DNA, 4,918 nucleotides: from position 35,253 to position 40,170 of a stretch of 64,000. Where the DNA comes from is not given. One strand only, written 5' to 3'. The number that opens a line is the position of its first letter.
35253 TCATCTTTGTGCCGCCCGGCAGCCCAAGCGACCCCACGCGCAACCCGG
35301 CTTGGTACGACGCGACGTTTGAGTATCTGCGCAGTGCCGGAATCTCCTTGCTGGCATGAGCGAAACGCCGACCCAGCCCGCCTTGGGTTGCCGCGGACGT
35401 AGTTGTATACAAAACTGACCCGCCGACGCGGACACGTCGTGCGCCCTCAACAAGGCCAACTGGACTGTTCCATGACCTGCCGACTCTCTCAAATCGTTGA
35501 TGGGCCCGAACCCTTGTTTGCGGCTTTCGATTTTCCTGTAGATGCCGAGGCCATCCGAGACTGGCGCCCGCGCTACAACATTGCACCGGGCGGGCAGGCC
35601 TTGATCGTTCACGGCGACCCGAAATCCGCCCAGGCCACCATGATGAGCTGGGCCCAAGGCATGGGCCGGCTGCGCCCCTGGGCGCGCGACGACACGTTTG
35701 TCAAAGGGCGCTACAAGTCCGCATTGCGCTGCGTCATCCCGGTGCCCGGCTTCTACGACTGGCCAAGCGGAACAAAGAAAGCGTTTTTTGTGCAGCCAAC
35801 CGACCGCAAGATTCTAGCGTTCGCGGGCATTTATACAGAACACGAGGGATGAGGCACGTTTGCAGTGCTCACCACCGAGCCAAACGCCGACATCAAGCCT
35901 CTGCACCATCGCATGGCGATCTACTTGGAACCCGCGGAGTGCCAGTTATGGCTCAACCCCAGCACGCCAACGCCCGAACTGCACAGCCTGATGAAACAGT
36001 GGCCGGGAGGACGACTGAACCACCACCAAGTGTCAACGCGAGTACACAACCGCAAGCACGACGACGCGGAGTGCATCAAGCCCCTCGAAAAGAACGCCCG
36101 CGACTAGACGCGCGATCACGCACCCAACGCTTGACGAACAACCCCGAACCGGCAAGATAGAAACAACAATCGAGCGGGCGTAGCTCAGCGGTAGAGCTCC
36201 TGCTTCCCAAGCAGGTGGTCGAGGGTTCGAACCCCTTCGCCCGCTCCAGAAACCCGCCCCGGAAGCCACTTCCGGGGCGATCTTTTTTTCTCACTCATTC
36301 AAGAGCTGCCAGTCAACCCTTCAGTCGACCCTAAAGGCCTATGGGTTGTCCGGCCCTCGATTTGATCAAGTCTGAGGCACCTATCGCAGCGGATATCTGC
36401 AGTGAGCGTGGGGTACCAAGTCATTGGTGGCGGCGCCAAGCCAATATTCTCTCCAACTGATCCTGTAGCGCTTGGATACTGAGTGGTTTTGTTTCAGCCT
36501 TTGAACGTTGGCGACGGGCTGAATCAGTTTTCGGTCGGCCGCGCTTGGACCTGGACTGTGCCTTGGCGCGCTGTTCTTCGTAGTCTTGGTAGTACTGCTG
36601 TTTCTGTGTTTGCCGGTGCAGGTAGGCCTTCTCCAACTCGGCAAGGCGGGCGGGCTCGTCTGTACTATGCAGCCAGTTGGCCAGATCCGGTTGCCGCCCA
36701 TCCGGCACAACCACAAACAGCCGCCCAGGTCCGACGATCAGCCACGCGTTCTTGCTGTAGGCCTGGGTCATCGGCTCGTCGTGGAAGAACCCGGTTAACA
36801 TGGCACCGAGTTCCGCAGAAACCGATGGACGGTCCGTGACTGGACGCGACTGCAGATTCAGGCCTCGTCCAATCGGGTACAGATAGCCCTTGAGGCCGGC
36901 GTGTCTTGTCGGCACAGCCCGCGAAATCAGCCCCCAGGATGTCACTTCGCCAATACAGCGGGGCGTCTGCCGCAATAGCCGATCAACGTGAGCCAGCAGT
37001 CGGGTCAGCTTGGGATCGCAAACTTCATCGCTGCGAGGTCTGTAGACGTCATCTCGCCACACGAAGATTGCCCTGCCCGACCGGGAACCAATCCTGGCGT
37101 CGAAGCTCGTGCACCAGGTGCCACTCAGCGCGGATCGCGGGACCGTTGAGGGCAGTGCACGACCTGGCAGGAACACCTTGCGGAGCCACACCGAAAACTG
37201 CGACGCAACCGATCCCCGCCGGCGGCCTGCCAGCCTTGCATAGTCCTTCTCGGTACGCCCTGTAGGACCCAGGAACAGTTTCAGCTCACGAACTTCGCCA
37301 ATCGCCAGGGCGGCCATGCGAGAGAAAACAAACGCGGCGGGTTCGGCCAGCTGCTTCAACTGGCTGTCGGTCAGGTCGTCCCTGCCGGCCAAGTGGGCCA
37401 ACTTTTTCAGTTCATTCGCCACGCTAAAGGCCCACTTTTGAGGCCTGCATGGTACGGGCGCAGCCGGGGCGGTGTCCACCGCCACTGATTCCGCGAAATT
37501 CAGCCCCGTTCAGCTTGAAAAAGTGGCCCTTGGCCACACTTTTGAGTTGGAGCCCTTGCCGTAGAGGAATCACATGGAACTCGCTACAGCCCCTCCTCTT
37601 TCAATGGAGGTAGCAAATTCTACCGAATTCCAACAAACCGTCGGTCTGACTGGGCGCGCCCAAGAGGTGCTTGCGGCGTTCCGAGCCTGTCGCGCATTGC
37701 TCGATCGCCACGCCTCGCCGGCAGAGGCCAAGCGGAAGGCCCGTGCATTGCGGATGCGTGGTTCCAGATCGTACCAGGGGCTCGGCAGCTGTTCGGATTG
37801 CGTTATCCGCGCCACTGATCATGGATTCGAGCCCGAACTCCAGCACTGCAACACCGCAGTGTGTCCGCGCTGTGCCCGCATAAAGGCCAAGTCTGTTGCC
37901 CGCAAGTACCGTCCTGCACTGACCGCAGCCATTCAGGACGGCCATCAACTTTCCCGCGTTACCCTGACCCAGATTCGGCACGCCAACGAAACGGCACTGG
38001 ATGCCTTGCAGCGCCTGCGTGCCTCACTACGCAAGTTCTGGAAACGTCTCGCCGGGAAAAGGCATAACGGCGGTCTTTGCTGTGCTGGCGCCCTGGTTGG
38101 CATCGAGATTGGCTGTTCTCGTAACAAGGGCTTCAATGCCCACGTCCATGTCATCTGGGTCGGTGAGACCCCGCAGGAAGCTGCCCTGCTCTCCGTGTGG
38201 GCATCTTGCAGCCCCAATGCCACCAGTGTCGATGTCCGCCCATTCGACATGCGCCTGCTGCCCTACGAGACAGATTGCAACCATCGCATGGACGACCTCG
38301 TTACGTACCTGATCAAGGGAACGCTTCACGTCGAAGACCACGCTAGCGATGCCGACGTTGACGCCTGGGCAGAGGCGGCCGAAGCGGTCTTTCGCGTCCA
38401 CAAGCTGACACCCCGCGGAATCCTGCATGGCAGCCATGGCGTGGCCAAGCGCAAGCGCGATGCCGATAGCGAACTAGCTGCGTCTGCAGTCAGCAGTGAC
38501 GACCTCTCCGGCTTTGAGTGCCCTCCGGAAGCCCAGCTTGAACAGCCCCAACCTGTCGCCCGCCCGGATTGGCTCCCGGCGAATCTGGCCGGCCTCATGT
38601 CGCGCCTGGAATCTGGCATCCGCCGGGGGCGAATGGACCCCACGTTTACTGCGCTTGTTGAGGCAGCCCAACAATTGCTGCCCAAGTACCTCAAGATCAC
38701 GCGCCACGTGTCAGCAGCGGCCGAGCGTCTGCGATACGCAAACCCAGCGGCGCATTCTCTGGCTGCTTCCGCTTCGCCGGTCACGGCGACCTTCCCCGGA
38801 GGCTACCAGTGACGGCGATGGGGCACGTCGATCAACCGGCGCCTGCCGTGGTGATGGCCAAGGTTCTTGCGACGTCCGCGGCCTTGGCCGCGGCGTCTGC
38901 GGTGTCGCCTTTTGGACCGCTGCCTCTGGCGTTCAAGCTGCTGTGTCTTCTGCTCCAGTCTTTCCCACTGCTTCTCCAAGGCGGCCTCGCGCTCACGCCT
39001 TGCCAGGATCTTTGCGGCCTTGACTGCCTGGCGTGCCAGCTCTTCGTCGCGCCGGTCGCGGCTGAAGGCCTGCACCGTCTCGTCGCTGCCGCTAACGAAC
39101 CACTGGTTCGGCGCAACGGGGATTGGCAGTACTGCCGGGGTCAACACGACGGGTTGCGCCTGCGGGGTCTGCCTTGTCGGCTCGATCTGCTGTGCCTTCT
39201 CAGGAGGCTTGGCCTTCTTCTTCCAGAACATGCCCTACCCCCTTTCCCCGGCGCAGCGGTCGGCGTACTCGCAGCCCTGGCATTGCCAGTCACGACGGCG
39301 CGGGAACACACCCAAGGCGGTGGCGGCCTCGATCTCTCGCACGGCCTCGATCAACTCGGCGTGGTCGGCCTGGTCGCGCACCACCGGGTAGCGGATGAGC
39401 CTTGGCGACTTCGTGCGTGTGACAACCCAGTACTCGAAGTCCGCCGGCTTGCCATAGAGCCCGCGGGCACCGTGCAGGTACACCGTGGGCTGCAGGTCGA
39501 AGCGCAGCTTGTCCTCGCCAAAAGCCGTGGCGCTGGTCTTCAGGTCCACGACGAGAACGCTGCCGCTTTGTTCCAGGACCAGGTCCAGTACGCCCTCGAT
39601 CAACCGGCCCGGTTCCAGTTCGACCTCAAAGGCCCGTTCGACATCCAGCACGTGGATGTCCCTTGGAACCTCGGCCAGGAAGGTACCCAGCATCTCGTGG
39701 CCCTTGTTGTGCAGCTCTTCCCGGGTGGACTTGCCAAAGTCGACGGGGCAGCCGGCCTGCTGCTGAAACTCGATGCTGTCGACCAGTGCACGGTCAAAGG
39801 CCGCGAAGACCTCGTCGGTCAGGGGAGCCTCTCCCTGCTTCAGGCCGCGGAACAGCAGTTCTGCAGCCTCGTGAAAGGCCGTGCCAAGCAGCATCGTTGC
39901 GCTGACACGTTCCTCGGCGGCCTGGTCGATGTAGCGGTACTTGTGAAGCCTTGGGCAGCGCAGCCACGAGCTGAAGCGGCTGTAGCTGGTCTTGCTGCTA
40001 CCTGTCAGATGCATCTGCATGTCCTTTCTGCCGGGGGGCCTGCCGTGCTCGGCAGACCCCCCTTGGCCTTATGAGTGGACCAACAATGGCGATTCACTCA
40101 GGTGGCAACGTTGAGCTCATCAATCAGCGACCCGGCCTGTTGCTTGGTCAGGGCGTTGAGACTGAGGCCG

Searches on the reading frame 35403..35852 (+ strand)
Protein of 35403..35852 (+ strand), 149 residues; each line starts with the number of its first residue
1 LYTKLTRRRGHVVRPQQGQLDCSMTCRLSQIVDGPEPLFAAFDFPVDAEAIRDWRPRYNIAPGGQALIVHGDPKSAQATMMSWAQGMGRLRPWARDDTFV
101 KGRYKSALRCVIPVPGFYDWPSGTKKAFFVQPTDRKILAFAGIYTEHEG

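Call 18: search_protein_families(library=pfam, proteins=[window:35403-35852:+], max_evalue=0.01)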
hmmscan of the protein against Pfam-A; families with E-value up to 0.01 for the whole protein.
window:35403-35852:+ (149 aa): 1 family
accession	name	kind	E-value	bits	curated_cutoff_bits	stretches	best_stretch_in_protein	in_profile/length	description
PF02586.19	SRAP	-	2e-15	57.3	27.1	1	38-147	14-138/214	SOS response associated peptidase (SRAP)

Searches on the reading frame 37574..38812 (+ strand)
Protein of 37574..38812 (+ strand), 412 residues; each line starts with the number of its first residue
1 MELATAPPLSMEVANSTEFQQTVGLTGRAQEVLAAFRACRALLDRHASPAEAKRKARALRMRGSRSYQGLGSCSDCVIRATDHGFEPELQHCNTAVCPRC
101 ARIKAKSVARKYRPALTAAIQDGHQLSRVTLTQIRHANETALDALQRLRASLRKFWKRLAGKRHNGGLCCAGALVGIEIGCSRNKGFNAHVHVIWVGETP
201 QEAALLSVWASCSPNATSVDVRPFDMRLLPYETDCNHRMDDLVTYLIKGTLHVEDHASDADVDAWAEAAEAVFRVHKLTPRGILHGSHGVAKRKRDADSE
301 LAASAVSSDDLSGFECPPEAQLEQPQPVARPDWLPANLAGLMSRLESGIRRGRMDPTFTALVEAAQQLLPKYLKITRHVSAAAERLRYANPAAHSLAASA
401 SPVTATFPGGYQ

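Call 18: search_protein_families(library=pfam, proteins=[window:37574-38812:+], max_evalue=0.01)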
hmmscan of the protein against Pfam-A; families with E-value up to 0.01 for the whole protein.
window:37574-38812:+ (412 aa): 1 family
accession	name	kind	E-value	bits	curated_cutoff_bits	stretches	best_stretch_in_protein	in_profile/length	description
PF01446.23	Rep_1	-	0.00084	19.3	33.2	1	90-194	8-112/253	Replication protein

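Call 54: search_protein_families(library=phrogs, proteins=[window:37574-38812:+], max_evalue=0.01)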
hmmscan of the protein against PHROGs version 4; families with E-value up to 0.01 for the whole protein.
window:37574-38812:+ (412 aa): 0 families

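Call 62: search_protein_families(library=ncbifam, proteins=[window:37574-38812:+], max_evalue=0.01)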
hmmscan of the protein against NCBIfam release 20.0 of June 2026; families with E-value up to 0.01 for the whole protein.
window:37574-38812:+ (412 aa): 0 families

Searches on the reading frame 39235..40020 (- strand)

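Call 10: search_protein_families(library=pfam, proteins=[window:39235-40020:-], max_evalue=0.01)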
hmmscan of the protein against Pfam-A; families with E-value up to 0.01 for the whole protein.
window:39235-40020:- (261 aa): 3 families
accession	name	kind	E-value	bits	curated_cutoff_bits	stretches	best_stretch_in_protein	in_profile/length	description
PF12705.13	PDDEXK_1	-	5.4e-31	108.8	22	1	11-256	2-246/247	PD-(D/E)XK nuclease superfamily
PF01930.23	Cas_Cas4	-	5.2e-05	23.8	22.7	1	132-257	48-159/160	Domain of unknown function DUF83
PF12684.13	DUF3799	-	0.0016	18.7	26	0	171-253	150-230/233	PDDEXK-like domain of unknown function (DUF3799)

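Call 54: search_protein_families(library=phrogs, proteins=[window:39235-40020:-], max_evalue=0.01)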
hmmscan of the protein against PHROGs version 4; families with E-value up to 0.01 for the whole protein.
window:39235-40020:- (261 aa): 7 families
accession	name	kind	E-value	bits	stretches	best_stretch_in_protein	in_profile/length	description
phrog_69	-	DNA, RNA and nucleotide metabolism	4.8e-23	82.9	1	4-256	83-323/501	exonuclease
phrog_1218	-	DNA, RNA and nucleotide metabolism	2.8e-18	67.3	1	10-207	9-212/364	exonuclease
phrog_1706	-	DNA, RNA and nucleotide metabolism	2.3e-10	41.4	1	10-259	46-245/293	CRISPR/Cas system associated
phrog_412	-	DNA, RNA and nucleotide metabolism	2.7e-05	24.6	1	144-207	288-355/440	exonuclease VIII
phrog_298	-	DNA, RNA and nucleotide metabolism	5.4e-05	23.7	0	143-192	168-218/293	exonuclease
phrog_1870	-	DNA, RNA and nucleotide metabolism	0.00019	21.8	1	127-257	154-286/313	exonuclease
phrog_33176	-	unknown function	0.0015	18.4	0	141-194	242-295/380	-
